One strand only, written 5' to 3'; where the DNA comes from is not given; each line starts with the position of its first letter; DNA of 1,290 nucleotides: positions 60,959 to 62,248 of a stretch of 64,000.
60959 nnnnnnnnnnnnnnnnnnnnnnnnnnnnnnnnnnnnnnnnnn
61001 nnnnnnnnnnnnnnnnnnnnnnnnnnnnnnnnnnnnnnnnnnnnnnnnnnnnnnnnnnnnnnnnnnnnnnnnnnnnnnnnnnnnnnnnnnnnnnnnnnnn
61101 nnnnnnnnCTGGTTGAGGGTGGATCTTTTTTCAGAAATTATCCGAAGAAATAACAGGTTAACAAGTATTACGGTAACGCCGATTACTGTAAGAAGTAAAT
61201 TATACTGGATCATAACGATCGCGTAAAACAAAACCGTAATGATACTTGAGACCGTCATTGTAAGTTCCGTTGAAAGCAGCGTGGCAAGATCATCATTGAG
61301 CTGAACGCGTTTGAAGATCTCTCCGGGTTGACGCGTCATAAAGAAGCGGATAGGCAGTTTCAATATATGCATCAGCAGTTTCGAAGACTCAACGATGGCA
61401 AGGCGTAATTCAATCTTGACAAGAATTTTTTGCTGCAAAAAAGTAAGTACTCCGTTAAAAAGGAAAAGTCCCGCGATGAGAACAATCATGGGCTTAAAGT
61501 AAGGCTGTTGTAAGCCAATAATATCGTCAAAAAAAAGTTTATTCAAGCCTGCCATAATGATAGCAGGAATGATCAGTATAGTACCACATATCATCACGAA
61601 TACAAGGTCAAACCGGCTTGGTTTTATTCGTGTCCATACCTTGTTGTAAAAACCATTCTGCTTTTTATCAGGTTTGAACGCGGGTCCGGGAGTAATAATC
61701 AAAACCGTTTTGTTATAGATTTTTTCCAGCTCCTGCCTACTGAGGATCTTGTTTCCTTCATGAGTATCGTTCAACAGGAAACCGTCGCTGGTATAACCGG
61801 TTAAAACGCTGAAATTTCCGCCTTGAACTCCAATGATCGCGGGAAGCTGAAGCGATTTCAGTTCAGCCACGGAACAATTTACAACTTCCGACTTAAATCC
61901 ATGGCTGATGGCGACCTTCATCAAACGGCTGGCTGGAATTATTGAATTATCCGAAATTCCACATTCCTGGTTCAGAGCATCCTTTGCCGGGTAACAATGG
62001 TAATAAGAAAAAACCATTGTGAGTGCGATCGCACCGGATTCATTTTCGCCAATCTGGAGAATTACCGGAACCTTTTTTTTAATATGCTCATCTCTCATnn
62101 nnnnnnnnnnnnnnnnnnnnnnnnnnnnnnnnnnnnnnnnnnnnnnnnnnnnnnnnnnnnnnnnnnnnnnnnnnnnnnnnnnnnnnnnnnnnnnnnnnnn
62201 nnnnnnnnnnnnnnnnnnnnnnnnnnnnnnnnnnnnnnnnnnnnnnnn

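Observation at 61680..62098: Peptidase-dead C39-like domain on the first ABC exporter of an NRPS-PKS operon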

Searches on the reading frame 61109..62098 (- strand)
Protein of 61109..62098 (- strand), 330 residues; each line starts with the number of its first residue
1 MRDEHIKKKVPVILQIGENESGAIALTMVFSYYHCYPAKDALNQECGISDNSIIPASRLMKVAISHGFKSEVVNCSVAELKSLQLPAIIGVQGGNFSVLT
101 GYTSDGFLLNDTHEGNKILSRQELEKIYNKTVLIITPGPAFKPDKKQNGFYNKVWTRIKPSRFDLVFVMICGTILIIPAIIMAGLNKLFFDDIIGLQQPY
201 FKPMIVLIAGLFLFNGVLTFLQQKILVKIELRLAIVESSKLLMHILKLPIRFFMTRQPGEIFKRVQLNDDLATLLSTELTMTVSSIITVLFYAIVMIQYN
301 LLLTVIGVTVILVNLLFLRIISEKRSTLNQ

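Call 25: find_related_loci(query=A1, collection=genome_contigs, flank=10000)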
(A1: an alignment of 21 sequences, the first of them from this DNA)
Query A1 (330 aa) in genome_contigs; peptide patterns used: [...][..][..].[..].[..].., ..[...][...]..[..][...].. (x = any residue, [..] = any of these).
95 stretches matched a pattern; 25 encode a relative of the query (tblastn E <= 1e-3); 24 distinct loci.
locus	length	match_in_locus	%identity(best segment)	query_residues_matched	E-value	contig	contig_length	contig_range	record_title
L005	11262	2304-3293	94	1-330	0e+0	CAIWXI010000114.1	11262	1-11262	MAG: uncultured Bacteroidales bacterium isolate Kiruna_bin-10044 genome assembly, contig: bin-10044:114/166, whole genom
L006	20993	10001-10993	78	1-330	1e-177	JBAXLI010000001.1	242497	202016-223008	MAG: Bacteroidota bacterium isolate ELA423 MAG423_1, whole genome shotgun sequence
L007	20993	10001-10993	80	1-330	7e-177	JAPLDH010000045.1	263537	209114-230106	MAG: Bacteroidetes bacterium isolate LacPavin_0419_WC90_MAG_42_101 LacPavin_0419_WC90_scaffold_453395, whole genome shot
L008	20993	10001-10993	78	1-330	1e-176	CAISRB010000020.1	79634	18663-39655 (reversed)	MAG: uncultured Bacteroidales bacterium isolate AM-lipid-02-D10_bin-0834 genome assembly, contig: bin-0834:20/33, whole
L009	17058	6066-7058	79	1-330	9e-176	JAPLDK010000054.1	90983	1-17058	MAG: Bacteroidetes bacterium isolate LacPavin_0419_WC90_MAG_45_18 LacPavin_0419_WC90_scaffold_579922, whole genome shotg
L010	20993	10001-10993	78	1-330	4e-175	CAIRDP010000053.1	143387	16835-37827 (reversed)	MAG: uncultured Bacteroidales bacterium isolate AM5_bin-0527 genome assembly, contig: bin-0527:53/67, whole genome shotg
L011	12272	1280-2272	77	1-330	1e-174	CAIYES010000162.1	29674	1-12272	MAG: uncultured Bacteroidales bacterium isolate Kiruna2_bin-1621 genome assembly, contig: bin-1621:162/574, whole genome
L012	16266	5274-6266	78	1-330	1e-173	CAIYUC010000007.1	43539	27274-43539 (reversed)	MAG: uncultured Bacteroidales bacterium isolate A14_bin-1928 genome assembly, contig: bin-1928:007/244, whole genome sho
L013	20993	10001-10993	77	1-330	5e-171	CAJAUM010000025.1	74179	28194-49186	MAG: uncultured Bacteroidales bacterium isolate Loc090907-6m_bin-511 genome assembly, contig: bin-511:025/155, whole gen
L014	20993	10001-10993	75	1-330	1e-169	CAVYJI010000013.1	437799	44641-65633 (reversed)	MAG: uncultured Bacteroidales bacterium isolate MFD01476.bin.1.15 genome assembly, contig: contig_55068, whole genome sh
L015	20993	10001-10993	74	1-330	3e-167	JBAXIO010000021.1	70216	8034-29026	MAG: Bacteroidota bacterium isolate ELA351 MAG351_21, whole genome shotgun sequence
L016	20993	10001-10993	74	1-330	3e-167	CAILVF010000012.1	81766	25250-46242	MAG: uncultured Bacteroidales bacterium isolate D14_bin-1408 genome assembly, contig: bin-1408:12/93, whole genome shotg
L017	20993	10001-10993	72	1-330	6e-166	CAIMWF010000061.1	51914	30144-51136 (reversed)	MAG: uncultured Bacteroidales bacterium isolate AlinenLipids_bin-5057 genome assembly, contig: bin-5057:061/175, whole g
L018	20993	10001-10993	71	1-330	9e-160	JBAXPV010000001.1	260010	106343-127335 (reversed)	MAG: Bacteroidota bacterium isolate ELA540 MAG540_1, whole genome shotgun sequence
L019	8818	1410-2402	72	1-330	5e-160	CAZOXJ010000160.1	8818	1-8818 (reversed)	MAG TPA_asm: uncultured Lentimicrobiaceae bacterium isolate SRP272421_co1_58 genome assembly, contig: NODE_27895_length_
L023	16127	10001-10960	38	10-330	1e-69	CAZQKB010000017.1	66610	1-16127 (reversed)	MAG TPA_asm: uncultured Mesohalobacter sp. isolate binchicken_co405_333 genome assembly, contig: NODE_538_length_66610_c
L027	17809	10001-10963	37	9-330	4e-64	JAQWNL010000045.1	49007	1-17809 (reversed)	MAG: Flavobacteriaceae bacterium isolate cluster2_bin.179 k141_4733018, whole genome shotgun sequence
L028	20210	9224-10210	37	2-330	3e-67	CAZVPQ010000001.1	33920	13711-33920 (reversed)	MAG TPA_asm: uncultured Hyphomicrobiales bacterium isolate binchicken_co164_181 genome assembly, contig: NODE_109_length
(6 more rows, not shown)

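Call 73: search_protein_families(library=pfam, proteins=[L027:2833-5322:-, L027:6159-7547:+, L027:7606-8457:+, L027:16631-17791:+, L023:2-3064:+, L023:3085-4143:+, L023:4158-4784:+, L023:4781-5845:+, L023:5855-7003:+, L027:1623-2405:-], max_evalue=0.0001)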
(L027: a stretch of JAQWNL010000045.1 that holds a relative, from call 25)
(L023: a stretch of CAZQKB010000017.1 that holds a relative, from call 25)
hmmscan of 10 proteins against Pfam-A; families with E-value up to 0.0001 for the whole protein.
L027:2833-5322:- (829 aa): 2 families
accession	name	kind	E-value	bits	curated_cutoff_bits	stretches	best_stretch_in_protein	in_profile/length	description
PF00698.26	Acyl_transf_1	-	4.6e-08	33.3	32.7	1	176-389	75-280/319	Acyl transferase domain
PF14765.12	PS-DH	-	6.5e-06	26.2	23.7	1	642-782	17-161/166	Polyketide synthase dehydratase N-terminal domain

L027:6159-7547:+ (462 aa): 2 families
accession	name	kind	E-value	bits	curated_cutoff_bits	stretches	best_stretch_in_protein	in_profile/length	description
PF01546.33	Peptidase_M20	-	7.6e-28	98.3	24.6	1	82-450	1-200/206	Peptidase family M20/M25/M40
PF07687.19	M20_dimer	-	1.9e-20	73.3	21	1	199-356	2-104/107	Peptidase dimerisation domain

L027:7606-8457:+ (283 aa): 1 family
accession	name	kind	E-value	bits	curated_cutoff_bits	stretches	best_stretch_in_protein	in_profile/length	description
PF01636.29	APH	-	4.4e-16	59.8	23.2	1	25-227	6-214/239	Phosphotransferase enzyme family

L027:16631-17791:+ (386 aa): 1 family
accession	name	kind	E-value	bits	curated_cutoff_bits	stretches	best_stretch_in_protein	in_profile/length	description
PF01636.29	APH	-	1.8e-16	61.1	23.2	1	34-258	10-225/239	Phosphotransferase enzyme family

L023:2-3064:+ (1020 aa): 4 families
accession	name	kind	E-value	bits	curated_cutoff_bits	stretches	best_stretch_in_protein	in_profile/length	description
PF08659.16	KR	-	3.1e-34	118.9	22.6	1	758-943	1-179/180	KR domain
PF00698.26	Acyl_transf_1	-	8.1e-26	91.7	32.7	1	2-207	77-280/319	Acyl transferase domain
PF00106.31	adh_short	-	1.2e-20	74.3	26.6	1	759-938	2-175/195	short chain dehydrogenase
PF13561.12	adh_short_C2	-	2.2e-13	50.8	27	1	764-938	1-169/236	Enoyl-(Acyl carrier protein) reductase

L023:3085-4143:+ (352 aa): 1 family
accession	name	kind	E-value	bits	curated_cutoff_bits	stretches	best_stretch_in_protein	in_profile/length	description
PF05721.19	PhyH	-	2.3e-29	103.6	22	1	102-296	8-212/213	Phytanoyl-CoA dioxygenase (PhyH)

L023:4158-4784:+ (208 aa): 2 families
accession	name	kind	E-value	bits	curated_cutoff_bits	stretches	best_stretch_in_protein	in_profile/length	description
PF00753.33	Lactamase_B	-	5.6e-25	88.9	22.7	1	10-189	2-196/196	Metallo-beta-lactamase superfamily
PF12706.13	Lactamase_B_2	-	4.7e-05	23.5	27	1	28-78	3-61/200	Beta-lactamase superfamily domain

L023:4781-5845:+ (354 aa): 6 families
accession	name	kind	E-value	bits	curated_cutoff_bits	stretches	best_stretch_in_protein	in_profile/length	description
PF13692.12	Glyco_trans_1_4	-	3.5e-20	73.1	27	1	205-310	19-134/142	Glycosyl transferases group 1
PF00534.26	Glycos_transf_1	-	4.2e-19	69.2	26.4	1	217-322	49-162/172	Glycosyl transferases group 1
PF13439.12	Glyco_transf_4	-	4.3e-13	50.1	28.5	1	13-166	1-168/170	Glycosyltransferase Family 4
PF13477.12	Glyco_trans_4_2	-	1.7e-07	31.9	23.4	1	18-139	11-136/139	Glycosyl transferase 4-like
PF13579.12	Glyco_trans_4_4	-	3e-07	31.3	29.7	1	14-155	1-147/158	Glycosyl transferase 4-like domain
PF20706.3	GT4-conflict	-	6.1e-06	25.9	26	1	233-295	259-322/385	Family 4 Glycosyltransferase in conflict systems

L023:5855-7003:+ (382 aa): 1 family
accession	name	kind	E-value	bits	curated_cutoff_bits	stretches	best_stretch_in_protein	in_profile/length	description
PF04101.22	Glyco_tran_28_C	-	2.8e-10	40.9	22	1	219-362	6-146/166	Glycosyltransferase family 28 C-terminal domain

L027:1623-2405:- (260 aa): 1 family
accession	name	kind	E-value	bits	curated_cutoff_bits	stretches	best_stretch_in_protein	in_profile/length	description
PF04794.17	YdjC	-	3.9e-54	184.7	29.7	1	3-240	1-265/266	YdjC-like protein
